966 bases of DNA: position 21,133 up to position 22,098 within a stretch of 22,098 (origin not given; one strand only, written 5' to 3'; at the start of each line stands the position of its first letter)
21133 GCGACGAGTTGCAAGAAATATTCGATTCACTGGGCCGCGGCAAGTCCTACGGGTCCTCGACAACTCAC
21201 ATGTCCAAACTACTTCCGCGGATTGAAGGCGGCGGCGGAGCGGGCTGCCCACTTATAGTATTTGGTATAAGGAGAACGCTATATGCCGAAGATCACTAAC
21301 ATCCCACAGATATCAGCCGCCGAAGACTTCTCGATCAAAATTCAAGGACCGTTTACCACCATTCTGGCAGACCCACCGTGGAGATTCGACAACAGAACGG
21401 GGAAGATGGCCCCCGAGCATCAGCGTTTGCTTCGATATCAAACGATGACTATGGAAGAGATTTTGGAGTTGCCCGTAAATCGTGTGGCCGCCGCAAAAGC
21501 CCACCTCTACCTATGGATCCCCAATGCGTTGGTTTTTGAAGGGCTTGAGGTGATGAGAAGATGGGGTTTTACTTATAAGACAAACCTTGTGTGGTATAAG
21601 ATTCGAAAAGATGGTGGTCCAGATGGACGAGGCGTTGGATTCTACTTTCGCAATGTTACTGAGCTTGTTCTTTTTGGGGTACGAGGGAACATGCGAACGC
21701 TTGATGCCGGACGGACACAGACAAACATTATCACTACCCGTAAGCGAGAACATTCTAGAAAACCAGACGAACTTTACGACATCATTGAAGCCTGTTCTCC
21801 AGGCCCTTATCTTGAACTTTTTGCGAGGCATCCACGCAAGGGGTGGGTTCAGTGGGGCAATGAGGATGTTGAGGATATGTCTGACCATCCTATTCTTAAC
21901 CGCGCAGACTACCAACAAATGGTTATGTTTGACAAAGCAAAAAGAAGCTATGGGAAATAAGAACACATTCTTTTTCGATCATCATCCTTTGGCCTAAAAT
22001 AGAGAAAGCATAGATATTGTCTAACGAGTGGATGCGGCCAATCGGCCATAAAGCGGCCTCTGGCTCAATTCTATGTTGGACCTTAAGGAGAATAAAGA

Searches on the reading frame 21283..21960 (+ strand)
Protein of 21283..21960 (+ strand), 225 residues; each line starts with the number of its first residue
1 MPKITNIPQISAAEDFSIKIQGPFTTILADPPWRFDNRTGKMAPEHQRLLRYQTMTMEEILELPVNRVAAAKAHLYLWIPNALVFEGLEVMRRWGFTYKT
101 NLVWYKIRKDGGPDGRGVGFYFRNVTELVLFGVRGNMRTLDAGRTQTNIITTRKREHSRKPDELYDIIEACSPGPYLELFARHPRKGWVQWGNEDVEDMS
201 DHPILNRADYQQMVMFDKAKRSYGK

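Call 5: search_protein_families(library=pfam, proteins=[window:21283-21960:+], max_evalue=0.01)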
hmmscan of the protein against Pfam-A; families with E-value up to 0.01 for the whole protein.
window:21283-21960:+ (225 aa): 1 family
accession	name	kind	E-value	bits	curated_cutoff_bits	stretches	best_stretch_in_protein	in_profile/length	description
PF05063.20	MT-A70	-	2.7e-33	115.7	23.9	1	24-194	1-172/172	MT-A70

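Call 64: search_protein_families(library=padloc, proteins=[window:21283-21960:+], max_evalue=0.001)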
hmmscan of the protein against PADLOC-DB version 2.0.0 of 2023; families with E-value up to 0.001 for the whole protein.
window:21283-21960:+ (225 aa): 2 families
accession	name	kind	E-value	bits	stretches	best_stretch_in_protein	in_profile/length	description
PDLC03221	MTase_II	-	1.7e-92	307.7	1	19-201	16-198/272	Type II methyltransferase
PDLC03262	MTase_II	-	5.6e-73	243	1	20-210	6-193/204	Type II methyltransferase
